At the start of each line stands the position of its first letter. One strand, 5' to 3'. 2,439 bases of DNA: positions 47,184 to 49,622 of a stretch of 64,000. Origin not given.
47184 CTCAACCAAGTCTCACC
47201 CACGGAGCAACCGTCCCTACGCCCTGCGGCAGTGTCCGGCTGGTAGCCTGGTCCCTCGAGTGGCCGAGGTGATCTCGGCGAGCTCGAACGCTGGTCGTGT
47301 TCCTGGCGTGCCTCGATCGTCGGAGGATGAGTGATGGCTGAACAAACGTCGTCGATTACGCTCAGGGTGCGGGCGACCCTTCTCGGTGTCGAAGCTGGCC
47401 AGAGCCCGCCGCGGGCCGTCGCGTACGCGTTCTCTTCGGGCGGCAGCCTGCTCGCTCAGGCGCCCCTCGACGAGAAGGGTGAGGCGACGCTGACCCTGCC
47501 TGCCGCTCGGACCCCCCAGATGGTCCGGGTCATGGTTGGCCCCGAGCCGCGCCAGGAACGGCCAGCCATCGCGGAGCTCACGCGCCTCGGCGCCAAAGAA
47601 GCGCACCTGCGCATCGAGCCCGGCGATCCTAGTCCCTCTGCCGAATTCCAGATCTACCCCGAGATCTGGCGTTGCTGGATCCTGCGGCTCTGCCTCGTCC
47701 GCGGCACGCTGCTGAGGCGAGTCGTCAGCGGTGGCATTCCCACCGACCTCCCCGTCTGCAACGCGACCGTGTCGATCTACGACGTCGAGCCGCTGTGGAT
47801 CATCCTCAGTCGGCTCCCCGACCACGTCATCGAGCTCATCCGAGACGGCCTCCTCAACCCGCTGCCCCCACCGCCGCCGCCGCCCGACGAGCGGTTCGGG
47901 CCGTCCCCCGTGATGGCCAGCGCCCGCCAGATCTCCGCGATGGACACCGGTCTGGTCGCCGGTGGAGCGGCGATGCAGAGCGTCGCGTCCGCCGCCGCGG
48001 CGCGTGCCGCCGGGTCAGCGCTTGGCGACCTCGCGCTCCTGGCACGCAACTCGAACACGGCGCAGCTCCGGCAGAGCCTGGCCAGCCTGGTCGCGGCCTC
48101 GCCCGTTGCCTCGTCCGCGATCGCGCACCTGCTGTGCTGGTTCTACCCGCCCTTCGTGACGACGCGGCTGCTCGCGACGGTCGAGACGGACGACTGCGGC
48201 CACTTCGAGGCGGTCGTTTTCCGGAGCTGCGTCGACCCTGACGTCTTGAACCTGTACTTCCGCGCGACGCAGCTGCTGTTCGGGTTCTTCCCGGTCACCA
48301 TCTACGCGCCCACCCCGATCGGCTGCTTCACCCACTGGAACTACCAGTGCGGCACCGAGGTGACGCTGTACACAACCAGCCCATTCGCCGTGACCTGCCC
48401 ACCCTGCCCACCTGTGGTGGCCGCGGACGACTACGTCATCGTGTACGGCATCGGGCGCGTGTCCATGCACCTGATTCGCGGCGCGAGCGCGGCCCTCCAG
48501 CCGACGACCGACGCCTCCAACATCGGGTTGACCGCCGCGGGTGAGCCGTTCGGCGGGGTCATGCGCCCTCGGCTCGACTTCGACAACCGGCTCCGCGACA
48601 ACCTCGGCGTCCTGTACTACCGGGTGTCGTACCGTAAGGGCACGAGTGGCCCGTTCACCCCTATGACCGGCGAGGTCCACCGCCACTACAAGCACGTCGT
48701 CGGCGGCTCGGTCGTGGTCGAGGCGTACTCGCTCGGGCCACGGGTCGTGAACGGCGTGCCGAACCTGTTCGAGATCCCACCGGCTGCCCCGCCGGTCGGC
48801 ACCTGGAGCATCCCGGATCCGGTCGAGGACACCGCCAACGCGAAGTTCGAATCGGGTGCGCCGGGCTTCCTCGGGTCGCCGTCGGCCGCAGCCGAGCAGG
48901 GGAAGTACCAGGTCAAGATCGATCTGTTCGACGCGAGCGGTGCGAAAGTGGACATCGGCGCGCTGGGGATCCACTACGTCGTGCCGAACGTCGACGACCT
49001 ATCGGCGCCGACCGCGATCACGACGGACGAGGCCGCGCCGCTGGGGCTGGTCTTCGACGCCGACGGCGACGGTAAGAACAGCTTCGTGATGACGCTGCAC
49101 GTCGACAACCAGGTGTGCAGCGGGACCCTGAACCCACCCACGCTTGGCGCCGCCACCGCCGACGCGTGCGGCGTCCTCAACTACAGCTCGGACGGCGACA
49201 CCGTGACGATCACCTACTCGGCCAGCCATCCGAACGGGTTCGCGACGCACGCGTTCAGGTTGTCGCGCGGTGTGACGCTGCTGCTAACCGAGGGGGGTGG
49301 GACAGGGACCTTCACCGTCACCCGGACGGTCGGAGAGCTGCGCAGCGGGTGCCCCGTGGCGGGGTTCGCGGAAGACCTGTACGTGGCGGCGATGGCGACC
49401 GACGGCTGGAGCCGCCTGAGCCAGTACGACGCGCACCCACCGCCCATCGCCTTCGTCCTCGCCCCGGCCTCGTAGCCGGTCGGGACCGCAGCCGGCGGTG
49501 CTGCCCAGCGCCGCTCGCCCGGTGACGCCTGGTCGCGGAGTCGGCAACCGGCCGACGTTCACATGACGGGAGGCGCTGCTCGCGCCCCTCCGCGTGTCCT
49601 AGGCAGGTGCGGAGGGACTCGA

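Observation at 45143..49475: Orphan two-gene module of large Cys-containing proteins on the 3' side of tRNA-Trp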

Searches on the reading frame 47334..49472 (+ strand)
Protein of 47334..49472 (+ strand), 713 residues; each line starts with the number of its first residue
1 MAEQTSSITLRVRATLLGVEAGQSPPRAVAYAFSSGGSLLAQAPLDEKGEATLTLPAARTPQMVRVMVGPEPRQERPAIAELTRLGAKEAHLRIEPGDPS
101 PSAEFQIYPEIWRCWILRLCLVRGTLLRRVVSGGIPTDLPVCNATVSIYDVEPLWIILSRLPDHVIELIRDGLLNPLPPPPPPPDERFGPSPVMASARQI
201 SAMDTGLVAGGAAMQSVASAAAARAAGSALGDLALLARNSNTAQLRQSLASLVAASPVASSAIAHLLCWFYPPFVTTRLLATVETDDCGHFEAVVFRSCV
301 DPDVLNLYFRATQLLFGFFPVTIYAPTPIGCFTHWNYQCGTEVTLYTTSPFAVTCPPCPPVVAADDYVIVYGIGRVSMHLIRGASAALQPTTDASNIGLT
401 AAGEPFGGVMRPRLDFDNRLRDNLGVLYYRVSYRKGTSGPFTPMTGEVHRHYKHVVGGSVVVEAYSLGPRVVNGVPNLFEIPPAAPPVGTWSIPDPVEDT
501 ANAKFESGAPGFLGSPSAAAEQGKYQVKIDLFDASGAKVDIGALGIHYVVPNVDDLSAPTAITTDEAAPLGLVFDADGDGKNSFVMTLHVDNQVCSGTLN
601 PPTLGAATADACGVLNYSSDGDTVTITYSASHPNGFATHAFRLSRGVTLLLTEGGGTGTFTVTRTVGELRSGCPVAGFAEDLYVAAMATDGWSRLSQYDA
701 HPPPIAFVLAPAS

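Call 4: search_protein_families(library=pfam, proteins=[window:47334-49472:+], max_evalue=1)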
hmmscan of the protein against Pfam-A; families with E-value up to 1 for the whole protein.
window:47334-49472:+ (713 aa): 1 family
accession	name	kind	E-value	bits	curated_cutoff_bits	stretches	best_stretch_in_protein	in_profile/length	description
PF14369.11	Zn_ribbon_19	-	0.27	11.9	30.8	1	333-358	2-27/35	zinc-ribbon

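Call 5: search_protein_families(library=ncbifam, proteins=[window:47334-49472:+], max_evalue=1)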
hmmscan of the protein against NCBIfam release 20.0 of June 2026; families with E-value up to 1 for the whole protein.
window:47334-49472:+ (713 aa): 0 families

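Call 6: search_protein_families(library=padloc, proteins=[window:47334-49472:+], max_evalue=1)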
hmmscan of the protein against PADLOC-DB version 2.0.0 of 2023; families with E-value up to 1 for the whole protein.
window:47334-49472:+ (713 aa): 0 families

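Call 9: search_solved_structures(query=window:47334-49472:+, max_evalue=1)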
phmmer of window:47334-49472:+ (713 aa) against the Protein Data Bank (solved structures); distinct sequences matched with E-value up to 1: 0.

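Call 10: search_protein_families(library=phrogs, proteins=[window:47334-49472:+], max_evalue=1)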
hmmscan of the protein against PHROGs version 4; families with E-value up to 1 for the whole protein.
window:47334-49472:+ (713 aa): 0 families

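Call 12: find_homologous_proteins(query=window:47334-49472:+)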
Query window:47334-49472:+ (713 aa): 180 proteins with E <= 0.001 among 8000 candidates; the best 120 are listed.
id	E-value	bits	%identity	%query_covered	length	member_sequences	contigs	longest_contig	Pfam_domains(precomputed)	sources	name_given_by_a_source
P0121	0.0e+0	1618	100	100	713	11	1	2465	-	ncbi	-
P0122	6.0e-229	780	55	99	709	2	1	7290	-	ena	-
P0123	4.2e-225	768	52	100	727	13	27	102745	-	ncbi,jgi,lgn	ncbi:MAG TPA: hypothetical protein VIH18_35450 [Candidatus Binatia bacterium]|jgi:hypothetical prote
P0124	2.8e-224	765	52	99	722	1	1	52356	-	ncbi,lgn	-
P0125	4.0e-224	765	51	99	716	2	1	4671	-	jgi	-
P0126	4.8e-224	764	53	99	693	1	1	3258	-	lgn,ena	-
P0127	5.0e-223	761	52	99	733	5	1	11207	-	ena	-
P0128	1.5e-222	759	51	99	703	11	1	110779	-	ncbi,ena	-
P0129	1.8e-221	756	51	100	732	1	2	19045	-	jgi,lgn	jgi:hypothetical protein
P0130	4.0e-221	755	50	99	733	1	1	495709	-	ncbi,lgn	-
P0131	4.3e-219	748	51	99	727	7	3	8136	-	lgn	-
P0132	7.9e-219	747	51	99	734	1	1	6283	-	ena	-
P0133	2.9e-218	745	50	99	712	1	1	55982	-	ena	-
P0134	7.5e-218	744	56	68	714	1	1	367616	-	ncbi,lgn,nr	ncbi:MAG: hypothetical protein JST85_04670 [Acidobacteria bacterium]|nr:hypothetical protein [Acidob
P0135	3.9e-217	741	50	99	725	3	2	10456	-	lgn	-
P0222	8.3e-163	562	43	100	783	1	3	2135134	-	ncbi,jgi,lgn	ncbi:MAG: hypothetical protein ACQCN3_00680 [Candidatus Bathyarchaeia archaeon]|jgi:hypothetical pro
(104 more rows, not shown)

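Call 25: find_encoding_contigs(protein=P0123, flank=10000, max_places=4)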
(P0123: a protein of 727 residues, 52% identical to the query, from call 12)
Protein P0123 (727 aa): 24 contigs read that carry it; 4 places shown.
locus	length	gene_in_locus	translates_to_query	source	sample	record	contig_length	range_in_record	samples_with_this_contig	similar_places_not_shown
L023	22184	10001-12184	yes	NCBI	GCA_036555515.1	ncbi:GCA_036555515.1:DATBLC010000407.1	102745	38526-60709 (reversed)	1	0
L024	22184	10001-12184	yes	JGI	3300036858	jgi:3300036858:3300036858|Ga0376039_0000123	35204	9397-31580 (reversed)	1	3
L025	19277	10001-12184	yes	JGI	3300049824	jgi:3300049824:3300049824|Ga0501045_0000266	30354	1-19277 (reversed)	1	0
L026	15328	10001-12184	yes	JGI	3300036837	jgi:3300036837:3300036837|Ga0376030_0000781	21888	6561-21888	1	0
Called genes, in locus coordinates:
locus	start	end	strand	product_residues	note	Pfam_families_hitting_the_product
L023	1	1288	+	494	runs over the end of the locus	PF14691:Fer4_20, PF07992:Pyr_redox_2, PF00070:Pyr_redox, PF00890:FAD_binding_2 (weak), PF01266:DAO (weak), PF01593:Amino_oxidase, PF13450:NAD_binding_8, PF07992:Pyr_redox_2, +3 more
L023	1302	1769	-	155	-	-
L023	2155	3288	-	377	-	PF04909:Amidohydro_2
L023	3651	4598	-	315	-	PF02826:2-Hacid_dh_C (weak), PF03446:NAD_binding_2, PF03807:F420_oxidored, PF14833:NAD_binding_11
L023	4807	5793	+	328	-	PF13409:GST_N_2, PF00043:GST_C (weak), PF13410:GST_C_2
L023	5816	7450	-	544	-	PF03924:CHASE (weak), PF00512:HisKA, PF02518:HATPase_c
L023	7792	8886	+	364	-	PF13379:NMT1_2, PF09084:NMT1, PF12974:Phosphonate-bd (weak)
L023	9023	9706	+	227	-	PF07298:NnrU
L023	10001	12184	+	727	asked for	-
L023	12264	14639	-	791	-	PF00384:Molybdopterin, PF01568:Molydop_binding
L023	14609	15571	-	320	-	PF16868:NMT1_3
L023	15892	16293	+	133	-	-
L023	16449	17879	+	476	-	PF00083:Sugar_tr, PF07690:MFS_1, PF13347:MFS_2 (weak), PF07690:MFS_1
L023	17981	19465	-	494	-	PF00070:Pyr_redox (faint), PF00890:FAD_binding_2, PF01266:DAO (weak), PF03486:HI0933_like (faint), PF07992:Pyr_redox_2 (faint)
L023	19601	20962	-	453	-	PF03972:MmgE_PrpD_N, PF19305:MmgE_PrpD_C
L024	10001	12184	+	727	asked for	-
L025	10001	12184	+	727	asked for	-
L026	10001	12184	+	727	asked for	-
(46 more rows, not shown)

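Call 32: predict_structure(alignment_id=A2)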
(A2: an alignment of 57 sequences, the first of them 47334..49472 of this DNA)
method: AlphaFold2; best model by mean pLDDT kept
length: 713 residues; sequences in the alignment: 57
mean_pLDDT: 86.5   pTM: 0.66
mean pLDDT of the five models: 86.5, 84.7, 83.6, 83.4, 83.0
residues with pLDDT >= 90: 424; 70-90: 206; 50-70: 45; < 50: 38
segments of 3 or more residues with pLDDT < 50: 184-219
pLDDT, mean of each block of 10 residues (from residue 1): 73 91 87 84 96 87 88 84 86 83 91 80 90 80 95 90 93 83 45 36 35 36 69 92 95 86 83 82 88 82 83 95 92 85 91 80 89 94 74 92 95 92 94 95 96 89 96 98 85 91 88 57 93 98 97 77 89 96 97 96 92 95 97 95 95 96 97 95 97 95 96 92
secondary structure, 60 per line:
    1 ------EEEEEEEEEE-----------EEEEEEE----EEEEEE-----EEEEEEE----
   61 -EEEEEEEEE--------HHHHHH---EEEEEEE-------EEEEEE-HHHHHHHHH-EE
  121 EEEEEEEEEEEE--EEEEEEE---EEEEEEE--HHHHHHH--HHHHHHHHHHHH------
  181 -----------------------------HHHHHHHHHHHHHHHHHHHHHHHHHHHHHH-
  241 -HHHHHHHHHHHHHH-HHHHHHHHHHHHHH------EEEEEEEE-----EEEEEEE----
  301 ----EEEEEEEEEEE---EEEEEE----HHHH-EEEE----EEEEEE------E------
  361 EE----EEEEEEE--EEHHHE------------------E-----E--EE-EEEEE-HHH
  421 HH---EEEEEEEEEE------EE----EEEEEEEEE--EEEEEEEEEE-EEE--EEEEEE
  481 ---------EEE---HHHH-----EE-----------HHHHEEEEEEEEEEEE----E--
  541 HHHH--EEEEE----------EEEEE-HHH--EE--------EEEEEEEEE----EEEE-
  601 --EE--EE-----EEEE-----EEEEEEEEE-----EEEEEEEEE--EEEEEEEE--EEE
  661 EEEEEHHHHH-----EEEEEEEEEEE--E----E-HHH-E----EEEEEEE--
elements in order (helices of 4 or more, strands of 3 or more residues): E7-16 E28-34 E39-44 E50-56 E62-70 H79-84 E88-94 E102-107 H109-117 E119-132 E135-141 E145-151 H154-160 H163-174 H210-239 H242-255 H257-270 E277-284 E290-296 E305-315 E319-324 H329-332 E334-337 E342-347 E367-373 E412-416 H418-422 E426-435 E448-456 E459-468 E470-472 E475-480 E490-492 H496-499 H518-521 E522-533 H541-544 E547-551 E562-566 E583-591 E596-599 E614-617 E623-631 E637-645 E648-655 E658-665 H666-670 E676-686 E705-711

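Call 36: fold_search(model_id=the predicted structure, library=pdb)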
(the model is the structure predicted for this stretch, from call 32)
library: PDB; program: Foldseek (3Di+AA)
matches with E <= 10: 1704; with E <= 0.001: 93
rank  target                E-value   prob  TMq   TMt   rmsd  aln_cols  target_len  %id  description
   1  6xi3                  1.4e-07  1.00  0.15  0.23  29.6       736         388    7  Crystal structure of tetra-tandem repeat in extending region of large adhesion protein (released 2020-10-14)
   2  6tav_B                1.5e-07  0.99  0.11  0.07  23.9       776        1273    8  Crystal structure of endopeptidase-induced alpha2-macroglobulin (released 2021-05-12)
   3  7ad7_B                3.8e-07  0.99  0.11  0.12  24.9       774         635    6  Crystal structure of human complement C5 in complex with the K8 bovine knob domain peptide. (released 2021-03-10)
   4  4p99_A                5.6e-07  0.99  0.13  0.20  34.5       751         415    8  Ca2+-stabilized adhesin helps an Antarctic bacterium reach out and bind ice (released 2014-06-18)
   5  8ayh_C                8.6e-07  0.98  0.11  0.12  24.5       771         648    7  Structure of Complement C5 in Complex with small molecule inhibitor and CVF (released 2022-12-21)
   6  8uin_A                1.6e-06  0.80  0.10  0.11  30.1       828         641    7  Structure of the C3bBb-albicin complex (released 2024-05-08)
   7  7ptp_A                1.8e-06  0.93  0.12  0.12  31.8       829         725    9  In-situ structure of pentameric S-layer protein (released 2021-12-15)
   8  3frp_A                2.8e-06  0.89  0.09  0.10  24.6       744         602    6  Crystal Structure of Cobra Venom Factor, a Co-factor for C3- and C5 convertase CVFBb (released 2009-04-28)
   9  9sv8_B                2.8e-06  0.69  0.09  0.10  27.2       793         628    6  Herpes simplex virus 2 delta28-73 glycoprotein C ectodomain in complex with C3b (released 2025-12-10)
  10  3pvm_A                3.2e-06  0.97  0.11  0.06  24.7       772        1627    7  Structure of Complement C5 in Complex with CVF (released 2011-01-19)
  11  6tav_D                3.7e-06  0.96  0.11  0.07  25.1       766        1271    8  Crystal structure of endopeptidase-induced alpha2-macroglobulin (released 2021-05-12)
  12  9fx3_A                4.9e-06  0.97  0.13  0.09  24.0       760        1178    7  Structure of active human CD109 (released 2025-03-19)
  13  9fx2                  5.5e-06  0.97  0.12  0.09  23.4       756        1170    7  Structure of methylamine activated CD109 (released 2025-03-19)
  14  9qk2_F                6.8e-06  0.94  0.11  0.12  25.8       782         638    7  Structure of the Complement classical and lectin pathway C3 convertase in complex with substrate C3 (released 2025-12-24)
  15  8v29_B                7.6e-06  0.87  0.11  0.13  22.8       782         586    6  Cryo-EM structure of human type I OSM receptor complex: model for full extracellular assembly (released 2024-11-20)
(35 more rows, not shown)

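Call 38: find_related_loci(query=A2, collection=viral_contigs, flank=10000)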
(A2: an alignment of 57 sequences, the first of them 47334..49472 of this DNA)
Query A2 (713 aa) in viral_contigs; peptide patterns used: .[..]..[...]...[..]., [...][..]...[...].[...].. (x = any residue, [..] = any of these).
8 stretches matched a pattern, but none encodes a relative of the query by tblastn (E <= 1e-3).

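Call 39: find_encoding_contigs(protein=P0222, flank=10000, max_places=2)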
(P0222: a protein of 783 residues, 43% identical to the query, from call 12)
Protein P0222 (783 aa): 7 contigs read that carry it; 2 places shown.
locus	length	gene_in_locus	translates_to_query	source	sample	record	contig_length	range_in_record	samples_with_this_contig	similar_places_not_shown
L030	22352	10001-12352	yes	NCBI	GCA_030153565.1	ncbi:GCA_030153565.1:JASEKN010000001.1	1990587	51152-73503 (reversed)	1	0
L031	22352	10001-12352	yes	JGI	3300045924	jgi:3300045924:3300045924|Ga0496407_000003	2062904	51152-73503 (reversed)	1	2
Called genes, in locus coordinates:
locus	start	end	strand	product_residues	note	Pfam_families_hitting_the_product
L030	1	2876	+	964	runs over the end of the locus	PF05593:RHS_repeat (faint), PF25023:TEN_YD-shell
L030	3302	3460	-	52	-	-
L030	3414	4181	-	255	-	PF00459:Inositol_P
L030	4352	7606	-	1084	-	PF00294:PfkB (weak)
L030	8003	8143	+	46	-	-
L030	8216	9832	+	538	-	PF08447:PAS_3, PF13426:PAS_9 (faint), PF08447:PAS_3, PF00512:HisKA (weak), PF13581:HATPase_c_2 (faint), PF02518:HATPase_c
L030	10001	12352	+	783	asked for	-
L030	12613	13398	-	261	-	-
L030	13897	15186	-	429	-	PF00072:Response_reg, PF01978:TrmB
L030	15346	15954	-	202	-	-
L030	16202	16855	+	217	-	PF03357:Snf7 (weak)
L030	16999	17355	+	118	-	-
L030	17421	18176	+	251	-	PF01904:DUF72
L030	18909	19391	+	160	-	-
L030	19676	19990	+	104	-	-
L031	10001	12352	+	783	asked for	-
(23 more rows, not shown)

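Call 40: find_related_loci(query=A2, collection=metagenome_contigs, flank=10000)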
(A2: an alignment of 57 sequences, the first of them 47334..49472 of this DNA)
Query A2 (713 aa) in metagenome_contigs; peptide patterns used: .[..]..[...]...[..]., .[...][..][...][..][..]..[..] (x = any residue, [..] = any of these).
600 stretches matched a pattern (row limit reached: there are more); 229 encode a relative of the query (tblastn E <= 1e-3); the best 80 are kept; 80 distinct loci.
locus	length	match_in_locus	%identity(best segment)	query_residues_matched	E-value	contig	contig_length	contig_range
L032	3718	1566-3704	99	1-713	0e+0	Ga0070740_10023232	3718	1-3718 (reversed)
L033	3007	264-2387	80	1-709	0e+0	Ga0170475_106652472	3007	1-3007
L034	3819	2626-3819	100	1-398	0e+0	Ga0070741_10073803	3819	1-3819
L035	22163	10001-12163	50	3-711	0e+0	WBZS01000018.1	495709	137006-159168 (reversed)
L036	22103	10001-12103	51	1-711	0e+0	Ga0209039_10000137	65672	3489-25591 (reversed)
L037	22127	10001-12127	48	1-711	0e+0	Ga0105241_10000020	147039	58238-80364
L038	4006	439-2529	48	7-711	0e+0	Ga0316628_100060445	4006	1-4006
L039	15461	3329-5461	47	1-710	0e+0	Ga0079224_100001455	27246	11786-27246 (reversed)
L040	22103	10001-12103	46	8-700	0e+0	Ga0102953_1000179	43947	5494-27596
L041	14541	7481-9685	46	2-710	0e+0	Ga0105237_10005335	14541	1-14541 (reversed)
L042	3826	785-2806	49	2-713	0e+0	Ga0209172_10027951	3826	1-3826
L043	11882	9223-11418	46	3-713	0e+0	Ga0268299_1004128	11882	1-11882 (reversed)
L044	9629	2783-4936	48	2-713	0e+0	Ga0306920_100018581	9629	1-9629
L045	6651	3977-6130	48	2-713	0e+0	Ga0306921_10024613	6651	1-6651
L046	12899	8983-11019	47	4-711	0e+0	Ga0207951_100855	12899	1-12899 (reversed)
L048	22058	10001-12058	45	7-710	0e+0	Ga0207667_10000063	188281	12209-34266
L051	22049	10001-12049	43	9-712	0e+0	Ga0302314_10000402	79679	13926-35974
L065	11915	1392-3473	47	8-711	2e-171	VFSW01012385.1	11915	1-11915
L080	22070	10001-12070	45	4-710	0e+0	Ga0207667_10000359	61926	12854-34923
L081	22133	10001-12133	43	5-700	1e-162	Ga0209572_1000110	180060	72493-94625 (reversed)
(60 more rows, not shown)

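Call 48: search_protein_families(library=pfam, proteins=[L065:3328-3945:+, L048:5698-9627:+, L048:12057-13610:+, L081:8384-9889:+, L035:12192-13547:+, L044:4758-5372:+, L080:12100-13629:+, L051:7515-9674:+], max_evalue=0.01)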
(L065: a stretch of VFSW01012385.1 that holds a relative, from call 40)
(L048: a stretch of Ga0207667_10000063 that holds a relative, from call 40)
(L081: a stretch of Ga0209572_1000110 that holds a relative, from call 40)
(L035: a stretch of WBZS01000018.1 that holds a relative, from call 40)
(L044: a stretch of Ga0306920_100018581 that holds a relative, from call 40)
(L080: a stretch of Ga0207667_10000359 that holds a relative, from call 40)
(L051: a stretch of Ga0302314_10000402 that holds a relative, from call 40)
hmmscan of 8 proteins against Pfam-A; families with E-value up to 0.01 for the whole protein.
L065:3328-3945:+ (206 aa): 1 family
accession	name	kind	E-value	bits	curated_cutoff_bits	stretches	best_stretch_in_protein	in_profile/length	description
PF07098.16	DUF1360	-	0.0013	19.1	21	1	91-115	50-74/102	Protein of unknown function (DUF1360)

L048:5698-9627:+ (1310 aa): 2 families
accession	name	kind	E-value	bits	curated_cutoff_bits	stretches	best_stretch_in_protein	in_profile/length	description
PF01432.26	Peptidase_M3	-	3.3e-144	482.1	27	1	849-1308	1-456/457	Peptidase family M3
PF19310.4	TOP_N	-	1.4e-19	70.6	27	1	654-775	2-122/123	Neurolysin/Thimet oligopeptidase, N-terminal domain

L048:12057-13610:+ (518 aa): 1 family
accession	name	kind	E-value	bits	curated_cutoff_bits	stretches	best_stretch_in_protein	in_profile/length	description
PF03695.18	UPF0149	-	7.9e-29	101.5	25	1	307-479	1-180/181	Uncharacterised protein family (UPF0149)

L081:8384-9889:+ (502 aa): 0 families

L035:12192-13547:+ (452 aa): 0 families

L044:4758-5372:+ (205 aa): 1 family
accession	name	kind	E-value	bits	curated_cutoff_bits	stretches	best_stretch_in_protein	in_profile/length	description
PF07098.16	DUF1360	-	3.5e-05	24.2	21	1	104-157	45-100/102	Protein of unknown function (DUF1360)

L080:12100-13629:+ (510 aa): 1 family
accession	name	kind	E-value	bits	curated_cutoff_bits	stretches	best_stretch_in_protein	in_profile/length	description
PF03695.18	UPF0149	-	2.2e-28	100.1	25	1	298-470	1-180/181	Uncharacterised protein family (UPF0149)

L051:7515-9674:+ (720 aa): 2 families
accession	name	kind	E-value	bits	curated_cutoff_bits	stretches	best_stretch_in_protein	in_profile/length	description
PF01432.26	Peptidase_M3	-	6.4e-144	481.1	27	1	259-718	1-456/457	Peptidase family M3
PF19310.4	TOP_N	-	4.6e-22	78.5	27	1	65-185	3-122/123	Neurolysin/Thimet oligopeptidase, N-terminal domain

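Call 59: search_solved_structures(query=A2, max_evalue=10)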
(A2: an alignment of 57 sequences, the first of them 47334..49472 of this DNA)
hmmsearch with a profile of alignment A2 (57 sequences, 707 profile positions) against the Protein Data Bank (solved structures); distinct sequences matched with E-value up to 10: 2.
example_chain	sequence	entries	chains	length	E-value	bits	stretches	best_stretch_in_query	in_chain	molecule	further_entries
5k2m_E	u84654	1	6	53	1.1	10.8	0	140-159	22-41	Probable lysine biosynthesis protein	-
9s3f_A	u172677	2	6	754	1.6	10.3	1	157-245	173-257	Isoform 5 of Gephyrin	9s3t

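Call 68: search_protein_families(library=pfam, proteins=[L035:12216-13547:+], max_evalue=0.01)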
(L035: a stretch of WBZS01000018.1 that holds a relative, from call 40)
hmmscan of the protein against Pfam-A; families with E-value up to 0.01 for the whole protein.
L035:12216-13547:+ (444 aa): 0 families
